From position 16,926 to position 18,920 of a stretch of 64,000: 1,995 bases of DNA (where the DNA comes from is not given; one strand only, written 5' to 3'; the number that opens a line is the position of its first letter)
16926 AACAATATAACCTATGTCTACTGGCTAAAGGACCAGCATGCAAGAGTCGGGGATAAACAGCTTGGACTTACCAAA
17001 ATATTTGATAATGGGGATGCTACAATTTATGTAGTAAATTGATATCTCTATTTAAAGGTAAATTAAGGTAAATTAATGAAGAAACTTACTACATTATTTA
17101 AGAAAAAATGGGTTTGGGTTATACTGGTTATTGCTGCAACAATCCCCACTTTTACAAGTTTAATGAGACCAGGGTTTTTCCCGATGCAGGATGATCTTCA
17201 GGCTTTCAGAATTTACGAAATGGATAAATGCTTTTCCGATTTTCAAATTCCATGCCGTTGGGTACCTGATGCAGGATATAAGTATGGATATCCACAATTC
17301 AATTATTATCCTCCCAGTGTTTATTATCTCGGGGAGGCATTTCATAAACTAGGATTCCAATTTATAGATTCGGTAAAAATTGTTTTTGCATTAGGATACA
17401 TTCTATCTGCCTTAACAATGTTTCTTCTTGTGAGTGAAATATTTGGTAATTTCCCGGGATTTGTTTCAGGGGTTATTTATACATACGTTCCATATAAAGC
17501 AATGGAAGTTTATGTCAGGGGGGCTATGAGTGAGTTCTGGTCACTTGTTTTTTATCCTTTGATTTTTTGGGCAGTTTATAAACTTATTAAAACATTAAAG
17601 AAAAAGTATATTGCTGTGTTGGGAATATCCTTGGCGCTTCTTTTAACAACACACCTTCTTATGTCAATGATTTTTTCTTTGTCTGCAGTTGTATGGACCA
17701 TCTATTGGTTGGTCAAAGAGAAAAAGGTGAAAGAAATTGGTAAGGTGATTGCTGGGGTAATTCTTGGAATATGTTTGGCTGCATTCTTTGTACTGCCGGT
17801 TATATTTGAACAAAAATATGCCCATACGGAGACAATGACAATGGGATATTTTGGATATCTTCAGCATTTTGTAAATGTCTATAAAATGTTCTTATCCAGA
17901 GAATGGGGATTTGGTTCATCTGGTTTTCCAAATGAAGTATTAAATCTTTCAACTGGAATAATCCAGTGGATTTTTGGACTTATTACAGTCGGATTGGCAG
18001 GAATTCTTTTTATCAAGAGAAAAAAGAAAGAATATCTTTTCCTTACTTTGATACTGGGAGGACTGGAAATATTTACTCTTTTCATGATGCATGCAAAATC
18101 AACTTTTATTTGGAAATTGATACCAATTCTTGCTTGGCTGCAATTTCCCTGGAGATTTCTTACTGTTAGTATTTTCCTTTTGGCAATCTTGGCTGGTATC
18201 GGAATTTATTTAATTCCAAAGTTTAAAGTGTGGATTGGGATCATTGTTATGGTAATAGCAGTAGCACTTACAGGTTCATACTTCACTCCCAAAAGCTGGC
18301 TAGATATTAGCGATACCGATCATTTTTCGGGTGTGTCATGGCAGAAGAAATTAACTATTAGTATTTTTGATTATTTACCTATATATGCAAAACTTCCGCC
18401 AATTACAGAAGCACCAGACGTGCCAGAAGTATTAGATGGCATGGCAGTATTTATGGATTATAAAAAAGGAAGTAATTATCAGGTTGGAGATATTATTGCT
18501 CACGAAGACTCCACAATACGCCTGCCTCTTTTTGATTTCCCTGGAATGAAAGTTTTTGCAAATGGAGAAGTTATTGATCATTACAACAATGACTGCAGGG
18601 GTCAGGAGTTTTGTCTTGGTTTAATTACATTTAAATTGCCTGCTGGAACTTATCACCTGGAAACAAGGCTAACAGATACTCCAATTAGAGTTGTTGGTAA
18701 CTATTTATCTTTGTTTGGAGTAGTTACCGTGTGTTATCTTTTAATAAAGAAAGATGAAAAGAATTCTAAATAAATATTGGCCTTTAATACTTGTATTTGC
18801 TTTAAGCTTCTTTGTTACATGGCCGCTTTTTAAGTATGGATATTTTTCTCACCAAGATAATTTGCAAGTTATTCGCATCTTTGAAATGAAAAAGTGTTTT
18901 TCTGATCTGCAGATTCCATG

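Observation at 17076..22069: Tandem triplication of YfhO-like/PTPS-related GT-C genes with translationally coupled junctions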

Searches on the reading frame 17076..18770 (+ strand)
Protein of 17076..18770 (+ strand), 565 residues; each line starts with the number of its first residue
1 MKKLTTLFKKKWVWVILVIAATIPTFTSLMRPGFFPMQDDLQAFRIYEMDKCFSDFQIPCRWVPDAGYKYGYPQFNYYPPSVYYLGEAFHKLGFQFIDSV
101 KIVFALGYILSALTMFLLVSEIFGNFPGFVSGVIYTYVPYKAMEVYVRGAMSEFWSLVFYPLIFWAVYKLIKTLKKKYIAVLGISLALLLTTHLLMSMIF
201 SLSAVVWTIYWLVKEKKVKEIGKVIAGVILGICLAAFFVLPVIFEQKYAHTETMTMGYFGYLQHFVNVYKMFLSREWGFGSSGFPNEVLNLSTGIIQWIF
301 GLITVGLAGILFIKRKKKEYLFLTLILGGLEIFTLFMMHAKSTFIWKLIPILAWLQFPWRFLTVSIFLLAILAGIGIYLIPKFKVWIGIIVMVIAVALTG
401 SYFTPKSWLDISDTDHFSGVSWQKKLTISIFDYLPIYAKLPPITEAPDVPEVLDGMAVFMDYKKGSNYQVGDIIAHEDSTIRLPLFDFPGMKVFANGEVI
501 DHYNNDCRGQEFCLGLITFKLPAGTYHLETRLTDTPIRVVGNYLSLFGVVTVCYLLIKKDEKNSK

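Call 5: search_protein_families(library=pfam, proteins=[window:17076-18770:+], max_evalue=0.01)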
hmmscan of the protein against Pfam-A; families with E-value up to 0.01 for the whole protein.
window:17076-18770:+ (565 aa): 2 families
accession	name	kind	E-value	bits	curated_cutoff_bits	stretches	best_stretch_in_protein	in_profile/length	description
PF10131.15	PTPS_related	-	2.8e-09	36.4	26.4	1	75-420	1-324/621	6-pyruvoyl-tetrahydropterin synthase related domain; membrane protein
PF13231.12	PMT_2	-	0.00096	19.8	26.1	1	79-235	3-155/160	Dolichyl-phosphate-mannose-protein mannosyltransferase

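Call 6: search_protein_families(library=ncbifam, proteins=[window:17076-18770:+], max_evalue=0.01)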
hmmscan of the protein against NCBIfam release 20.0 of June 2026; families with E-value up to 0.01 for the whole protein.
window:17076-18770:+ (565 aa): 0 families

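Call 15: find_homologous_proteins(query=window:17076-18770:+)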
Query window:17076-18770:+ (565 aa): 3134 proteins with E <= 0.001 among 8000 candidates; the best 120 are listed.
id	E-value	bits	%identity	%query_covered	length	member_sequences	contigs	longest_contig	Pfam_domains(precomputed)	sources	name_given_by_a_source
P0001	0.0e+0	1275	99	100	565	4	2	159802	PF10131.16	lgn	-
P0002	0.0e+0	1112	83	100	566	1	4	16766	-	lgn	-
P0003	0.0e+0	1015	76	100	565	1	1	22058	PF10131.16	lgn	-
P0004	3.0e-289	979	73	100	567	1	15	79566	-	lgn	-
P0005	2.1e-285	966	72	100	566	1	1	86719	-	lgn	-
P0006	3.7e-283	959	72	97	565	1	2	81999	-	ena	-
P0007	1.3e-279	947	72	99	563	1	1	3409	PF10131.16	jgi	jgi:hypothetical protein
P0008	3.6e-278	942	71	99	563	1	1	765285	PF10131.16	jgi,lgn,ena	-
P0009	1.1e-277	941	70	97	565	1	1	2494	PF13231.13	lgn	-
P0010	1.3e-277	940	70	99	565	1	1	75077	-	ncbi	-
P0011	8.1e-277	938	70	99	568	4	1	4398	-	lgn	-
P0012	2.3e-276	936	70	99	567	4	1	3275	-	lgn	-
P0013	1.4e-275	934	72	98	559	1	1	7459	-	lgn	-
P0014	3.6e-275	932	70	100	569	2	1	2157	-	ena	-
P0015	1.1e-274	931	72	98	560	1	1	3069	-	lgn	-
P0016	1.9e-274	930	69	99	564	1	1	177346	PF10131.16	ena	-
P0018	5.5e-273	925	70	99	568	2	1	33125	PF10131.16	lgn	-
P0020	5.1e-272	922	70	99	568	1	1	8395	PF10131.16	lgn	-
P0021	2.1e-271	920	69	99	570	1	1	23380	PF10131.16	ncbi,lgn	-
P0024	1.0e-269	914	69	99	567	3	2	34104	PF10131.16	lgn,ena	-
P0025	3.3e-268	909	69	99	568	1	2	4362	PF10131.16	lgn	-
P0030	3.5e-265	899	68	99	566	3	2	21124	PF10131.16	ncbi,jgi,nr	ncbi:MAG: hypothetical protein ACD_13C00119G0006 [uncultured bacterium]|nr:MAG: hypothetical protein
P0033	1.0e-263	895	68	99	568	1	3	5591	PF10131.16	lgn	-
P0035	2.1e-257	874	71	93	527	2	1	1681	PF10131.16,PF09586.17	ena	-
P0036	5.5e-256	869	66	98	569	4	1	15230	PF10131.16,PF09586.17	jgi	-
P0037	3.5e-254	863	66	100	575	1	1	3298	PF10131.16,PF09586.17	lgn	-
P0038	4.2e-253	860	70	93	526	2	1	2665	PF10131.16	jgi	jgi:hypothetical protein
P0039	1.2e-243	828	63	98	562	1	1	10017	PF10131.16,PF13231.13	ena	-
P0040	1.1e-242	825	63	96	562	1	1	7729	PF10131.16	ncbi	-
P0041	7.7e-242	822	62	99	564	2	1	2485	PF10131.16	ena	-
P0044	1.4e-238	812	62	98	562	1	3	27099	PF10131.16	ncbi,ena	-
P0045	1.5e-238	812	62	100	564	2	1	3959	PF10131.16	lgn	-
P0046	2.7e-238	811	62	98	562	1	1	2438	PF10131.16,PF09586.17,PF13231.13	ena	-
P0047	3.4e-238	810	62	98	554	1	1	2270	PF10131.16,PF13231.13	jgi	jgi:hypothetical protein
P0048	8.1e-238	809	62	98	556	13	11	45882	PF10131.16,PF09586.17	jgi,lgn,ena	-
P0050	1.8e-237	808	61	100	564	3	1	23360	PF10131.16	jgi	-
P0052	3.9e-236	803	62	98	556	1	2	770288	PF10131.16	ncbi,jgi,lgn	-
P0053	2.5e-235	801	62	98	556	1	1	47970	PF10131.16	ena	-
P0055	1.3e-234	798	62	98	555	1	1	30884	PF10131.16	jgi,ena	-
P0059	5.1e-233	793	61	98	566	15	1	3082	PF10131.16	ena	-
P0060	6.1e-233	793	61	99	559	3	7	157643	PF10131.16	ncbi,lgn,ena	ncbi:MAG: 6-pyruvoyl-tetrahydropterin synthase-related protein [Patescibacteria group bacterium]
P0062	6.4e-233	793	62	95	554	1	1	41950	PF10131.16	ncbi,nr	ncbi:MAG: hypothetical protein QMD92_00355 [bacterium]|nr:hypothetical protein [bacterium]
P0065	1.0e-230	786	59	98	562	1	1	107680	PF10131.16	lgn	-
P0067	2.6e-229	781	60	98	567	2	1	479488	PF10131.16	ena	-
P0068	3.1e-229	781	60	99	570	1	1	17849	PF10131.16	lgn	-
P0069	4.0e-229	780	60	99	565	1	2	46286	PF10131.16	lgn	-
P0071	3.3e-228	777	60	98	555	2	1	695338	PF10131.16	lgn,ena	-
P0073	4.8e-227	773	58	99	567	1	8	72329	PF10131.16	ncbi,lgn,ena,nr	ncbi:hypothetical protein ISR94_01310 [Candidatus Microgenomates bacterium]|nr:hypothetical protein 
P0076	1.2e-226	772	60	98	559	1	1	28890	PF10131.16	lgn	-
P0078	1.7e-225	768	58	99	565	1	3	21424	PF10131.16,PF09586.17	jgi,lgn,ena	jgi:uncharacterized membrane protein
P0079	3.5e-225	767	58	98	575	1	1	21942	PF10131.16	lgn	-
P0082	3.1e-224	764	62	92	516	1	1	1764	PF10131.16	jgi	jgi:hypothetical protein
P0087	6.2e-223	760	61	94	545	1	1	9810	PF10131.16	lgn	-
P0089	2.0e-222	758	60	96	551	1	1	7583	PF10131.16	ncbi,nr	ncbi:MAG: 6-pyruvoyl-tetrahydropterin synthase-related protein [Candidatus Woesebacteria bacterium]|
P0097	1.6e-221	755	60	97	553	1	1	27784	PF10131.16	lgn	-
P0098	1.8e-221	755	60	97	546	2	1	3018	PF10131.16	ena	-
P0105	6.8e-221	753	60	97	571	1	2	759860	PF10131.16,PF13231.13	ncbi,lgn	-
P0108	5.9e-220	750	60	95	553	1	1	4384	PF10131.16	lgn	-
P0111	1.4e-219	749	62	91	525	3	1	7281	PF10131.16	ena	-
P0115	5.8e-219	747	58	99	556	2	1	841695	PF10131.16,PF09586.17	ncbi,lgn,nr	ncbi:MAG: 6-pyruvoyl-tetrahydropterin synthase-related protein [bacterium]|nr:MAG: 6-pyruvoyl-tetrah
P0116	6.9e-219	747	59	98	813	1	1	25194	PF10131.16,PF13641.13,PF00535.33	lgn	-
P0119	1.9e-218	745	58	95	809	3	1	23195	PF10131.16,PF13641.13,PF00535.33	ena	-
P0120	2.6e-218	745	58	98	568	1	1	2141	PF10131.16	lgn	-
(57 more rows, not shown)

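Call 16: find_related_loci(query=A1, collection=genome_contigs, flank=10000)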
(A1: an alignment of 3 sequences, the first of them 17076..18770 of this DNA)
Query A1 (565 aa) in genome_contigs; peptide patterns used: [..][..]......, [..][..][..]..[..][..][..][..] (x = any residue, [..] = any of these).
531 stretches matched a pattern; 453 encode a relative of the query (tblastn E <= 1e-3); the best 80 are kept; 80 distinct loci.
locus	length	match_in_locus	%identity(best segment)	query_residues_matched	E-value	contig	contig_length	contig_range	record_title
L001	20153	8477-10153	69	2-556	0e+0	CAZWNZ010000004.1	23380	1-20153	MAG TPA_asm: uncultured Gammaproteobacteria bacterium isolate SRP192927_co3_839 genome assembly, contig: NODE_4426_lengt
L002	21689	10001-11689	69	1-562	0e+0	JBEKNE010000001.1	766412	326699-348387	MAG: Candidatus Microgenomates bacterium isolate SPRUCE 40 SPRUCE_40_1, whole genome shotgun sequence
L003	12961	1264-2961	68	1-562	0e+0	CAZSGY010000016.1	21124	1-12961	MAG TPA_asm: uncultured Gammaproteobacteria bacterium isolate binchicken_co169_197 genome assembly, contig: k99_205088,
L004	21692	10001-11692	71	2-562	0e+0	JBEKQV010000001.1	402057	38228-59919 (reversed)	MAG: Candidatus Microgenomates bacterium isolate SPRUCE 496 SPRUCE_496_1, whole genome shotgun sequence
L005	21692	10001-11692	68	2-562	0e+0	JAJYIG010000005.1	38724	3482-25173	MAG: bacterium isolate DBS2-1.bin114 NODE_1746_length_38724_cov_3.900355, whole genome shotgun sequence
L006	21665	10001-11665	61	10-565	0e+0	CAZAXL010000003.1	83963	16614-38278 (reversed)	MAG TPA_asm: uncultured Gammaproteobacteria bacterium isolate SRP062349_co2_103 genome assembly, contig: NODE_179_length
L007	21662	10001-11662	63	9-565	0e+0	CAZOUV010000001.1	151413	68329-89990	MAG TPA_asm: uncultured Gammaproteobacteria bacterium isolate SRP319275_co4_254 genome assembly, contig: NODE_50_length_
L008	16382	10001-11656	61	10-563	0e+0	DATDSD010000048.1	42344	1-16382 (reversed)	MAG TPA_asm: Patescibacteria group bacterium isolate SMAG_U7994 k141_230567, whole genome shotgun sequence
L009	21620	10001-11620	62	10-543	0e+0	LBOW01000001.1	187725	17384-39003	MAG: Candidatus Woesebacteria bacterium GW2011_GWB1_33_22 UR35_C0001, whole genome shotgun sequence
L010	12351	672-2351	59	1-561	0e+0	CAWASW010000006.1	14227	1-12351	MAG: Candidatus Woesebacteria bacterium isolate MFD02832.bin.1.153 genome assembly, contig: contig_14428, whole genome s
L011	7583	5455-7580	60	2-543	0e+0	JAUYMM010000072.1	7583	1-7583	MAG: Candidatus Woesebacteria bacterium isolate C24_metabat.bin.86_sub C24_k141_1108175, whole genome shotgun sequence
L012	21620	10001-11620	58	1-543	0e+0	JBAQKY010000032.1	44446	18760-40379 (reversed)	MAG: Microgenomates group bacterium isolate MFD12071_ilm_asm_bin3 k127_18788, whole genome shotgun sequence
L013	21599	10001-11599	59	9-542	0e+0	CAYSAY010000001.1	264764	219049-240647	MAG TPA_asm: uncultured Gammaproteobacteria bacterium isolate ERP113451_co1_283 genome assembly, contig: NODE_7_length_2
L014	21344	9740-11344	58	23-559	0e+0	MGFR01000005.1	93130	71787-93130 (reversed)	MAG: Candidatus Woesebacteria bacterium RBG_13_46_13 RBG_13_scaffold_25, whole genome shotgun sequence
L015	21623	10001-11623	57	24-564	0e+0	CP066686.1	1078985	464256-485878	MAG: Candidatus Woesebacteria bacterium isolate NC_groundwater_442_Ag_B-0.1um_40_41 chromosome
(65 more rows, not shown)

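Call 28: search_solved_structures(query=A2, max_evalue=10, show_alignments=2)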
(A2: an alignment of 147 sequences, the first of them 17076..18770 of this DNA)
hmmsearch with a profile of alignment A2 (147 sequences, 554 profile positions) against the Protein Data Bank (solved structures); distinct sequences matched with E-value up to 10: 6.
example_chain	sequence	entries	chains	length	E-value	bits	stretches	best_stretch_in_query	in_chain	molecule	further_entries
2mlm_A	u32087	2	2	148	2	9.9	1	422-504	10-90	Sortase family protein | Sortase A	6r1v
1ija_A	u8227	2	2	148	2.1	9.9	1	422-504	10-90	Sortase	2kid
1t2o_A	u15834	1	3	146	2.1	9.9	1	422-504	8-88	sortase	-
1t2p_A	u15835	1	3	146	2.1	9.8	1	422-504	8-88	sortase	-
1t2w_A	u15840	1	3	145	2.2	9.8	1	422-504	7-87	Class A sortase SrtA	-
36cd_A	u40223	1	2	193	2.5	9.6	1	26-69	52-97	CAT2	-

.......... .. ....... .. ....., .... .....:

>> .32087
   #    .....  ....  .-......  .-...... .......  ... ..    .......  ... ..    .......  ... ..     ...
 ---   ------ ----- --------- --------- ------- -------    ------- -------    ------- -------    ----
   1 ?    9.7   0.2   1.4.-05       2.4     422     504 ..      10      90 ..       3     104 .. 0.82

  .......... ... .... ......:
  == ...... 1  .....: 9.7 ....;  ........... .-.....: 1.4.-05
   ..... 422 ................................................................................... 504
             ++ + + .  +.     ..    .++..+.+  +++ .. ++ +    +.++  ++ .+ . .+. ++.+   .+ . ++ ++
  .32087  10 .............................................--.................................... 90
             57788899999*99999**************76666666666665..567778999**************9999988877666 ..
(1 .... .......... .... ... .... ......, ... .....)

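Call 39: predict_structure(alignment_id=A2)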
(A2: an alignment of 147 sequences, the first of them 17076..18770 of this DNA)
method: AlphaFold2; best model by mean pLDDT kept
length: 565 residues; sequences in the alignment: 147
mean_pLDDT: 93.1   pTM: 0.93
mean pLDDT of the five models: 93.1, 92.9, 92.5, 92.2, 91.8
residues with pLDDT >= 90: 457; 70-90: 92; 50-70: 14; < 50: 2
segments of 3 or more residues with pLDDT < 50: none
pLDDT, mean of each block of 10 residues (from residue 1): 86 97 95 86 94 93 91 90 97 97 98 99 98 97 90 97 99 97 98 95 98 98 98 98 92 74 91 85 67 95 97 87 98 97 96 91 98 98 96 96 90 91 83 87 92 97 94 98 95 98 92 93 98 95 98 90 51
secondary structure, 60 per line:
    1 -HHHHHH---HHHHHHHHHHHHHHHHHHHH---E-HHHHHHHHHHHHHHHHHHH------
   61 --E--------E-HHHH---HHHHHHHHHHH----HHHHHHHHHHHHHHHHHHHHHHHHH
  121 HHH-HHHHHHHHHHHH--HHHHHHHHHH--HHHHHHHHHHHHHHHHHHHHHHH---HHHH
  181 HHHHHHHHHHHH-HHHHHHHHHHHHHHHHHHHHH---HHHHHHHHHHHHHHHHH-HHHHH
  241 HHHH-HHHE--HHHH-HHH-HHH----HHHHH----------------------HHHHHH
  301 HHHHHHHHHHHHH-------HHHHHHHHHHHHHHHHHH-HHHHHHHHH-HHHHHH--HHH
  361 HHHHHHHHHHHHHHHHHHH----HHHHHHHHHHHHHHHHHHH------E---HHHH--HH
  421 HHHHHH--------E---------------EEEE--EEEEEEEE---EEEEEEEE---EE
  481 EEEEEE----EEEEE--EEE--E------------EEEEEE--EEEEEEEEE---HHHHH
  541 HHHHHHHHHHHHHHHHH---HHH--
elements in order: H2-7 H11-30 H36-54 H74-77 H81-91 H96-123 H125-136 H139-148 H151-173 H177-192 H194-214 H218-234 H236-244 H252-255 H268-272 H295-313 H321-338 H340-348 H350-355 H358-379 H384-402 H413-416 H419-426 E451-454 E457-464 E468-475 E479-486 E491-495 E498-500 E516-521 E524-532 H536-557

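Call 42: fold_search(model_id=the predicted structure, library=pdb)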
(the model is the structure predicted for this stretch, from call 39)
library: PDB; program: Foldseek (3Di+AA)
matches with E <= 10: 274; with E <= 0.001: 11
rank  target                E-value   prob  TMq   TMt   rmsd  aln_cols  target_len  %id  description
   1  5gmy_A                7.5e-06  1.00  0.42  0.30   9.0       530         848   12  Crystal structure of the Archaeoglobus fulgidus oligosaccharyltransferase (O29867_ARCFU) tethered with an acceptor pep (released 2017-02-01)
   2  3wak                  7.5e-06  1.00  0.43  0.30  13.2       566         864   12  Crystal structure of the Archaeoglobus fulgidus oligosaccharyltransferase (O29867_ARCFU) in the apo form (released 2013-10-30)
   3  7e9s_A                3.9e-05  1.00  0.40  0.28   9.5       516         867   12  Archaeal oligosaccharyltransferase AglB from Archaeoglobus fulgidus in complex with an inhibitory peptide and a dolich (released 2021-09-08)
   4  3waj                  4.8e-05  1.00  0.37  0.27  11.5       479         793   12  Crystal structure of the Archaeoglobus fulgidus oligosaccharyltransferase (O29867_ARCFU) complex with Zn and sulfate (released 2013-10-30)
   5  6w98_A                7.7e-05  1.00  0.44  0.21   6.1       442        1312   13  Single-Particle Cryo-EM Structure of Arabinofuranosyltransferase AftD from Mycobacteria (released 2020-05-13)
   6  8pn9_A                9.1e-05  1.00  0.42  0.37  11.0       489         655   10  Structure of human oligosaccharyltransferase OST-A complex bound to NGI-1 (released 2024-05-08)
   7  6wby                  1.5e-04  1.00  0.44  0.21   6.2       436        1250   12  Single-Particle Cryo-EM Structure of Arabinofuranosyltransferase AftD from Mycobacteria, Mutant R1389S Class 2 (released 2020-05-13)
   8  8if8_B                1.6e-04  1.00  0.39  0.37  14.5       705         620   10  Arabinosyltransferase AftA (released 2023-05-31)
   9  8age_A                3.5e-04  1.00  0.40  0.36  11.4       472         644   12  Structure of yeast oligosaccharylransferase complex with acceptor peptide bound (released 2022-12-07)
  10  9n9j_I                4.4e-04  1.00  0.40  0.33  12.8       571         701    9  Structure of a GRP94 folding intermediate engaged with a CCDC134- and FKBP11-bound secretory translocon (released 2025-11-19)
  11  8agb_A                8.2e-04  1.00  0.46  0.41  12.1       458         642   12  Structure of yeast oligosaccharylransferase complex with lipid-linked oligosaccharide bound (released 2022-12-07)
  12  8b6l_I                1.0e-03  1.00  0.41  0.35  12.4       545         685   11  Subtomogram average of the human Sec61-TRAP-OSTA-translocon (released 2022-12-07)
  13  7oci_F                1.3e-03  1.00  0.40  0.36  12.7       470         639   12  Cryo-EM structure of yeast Ost6p containing oligosaccharyltransferase complex (released 2022-02-16)
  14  7bvc_A                1.4e-03  1.00  0.37  0.22  21.0       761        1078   10  Cryo-EM structure of Mycobacterium smegmatis arabinosyltransferase EmbA-EmbB-AcpM2 in complex with ethambutol (released 2020-04-29)
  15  6s7t_A                1.4e-03  1.00  0.43  0.35  10.3       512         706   10  Cryo-EM structure of human oligosaccharyltransferase complex OST-B (released 2019-12-18)
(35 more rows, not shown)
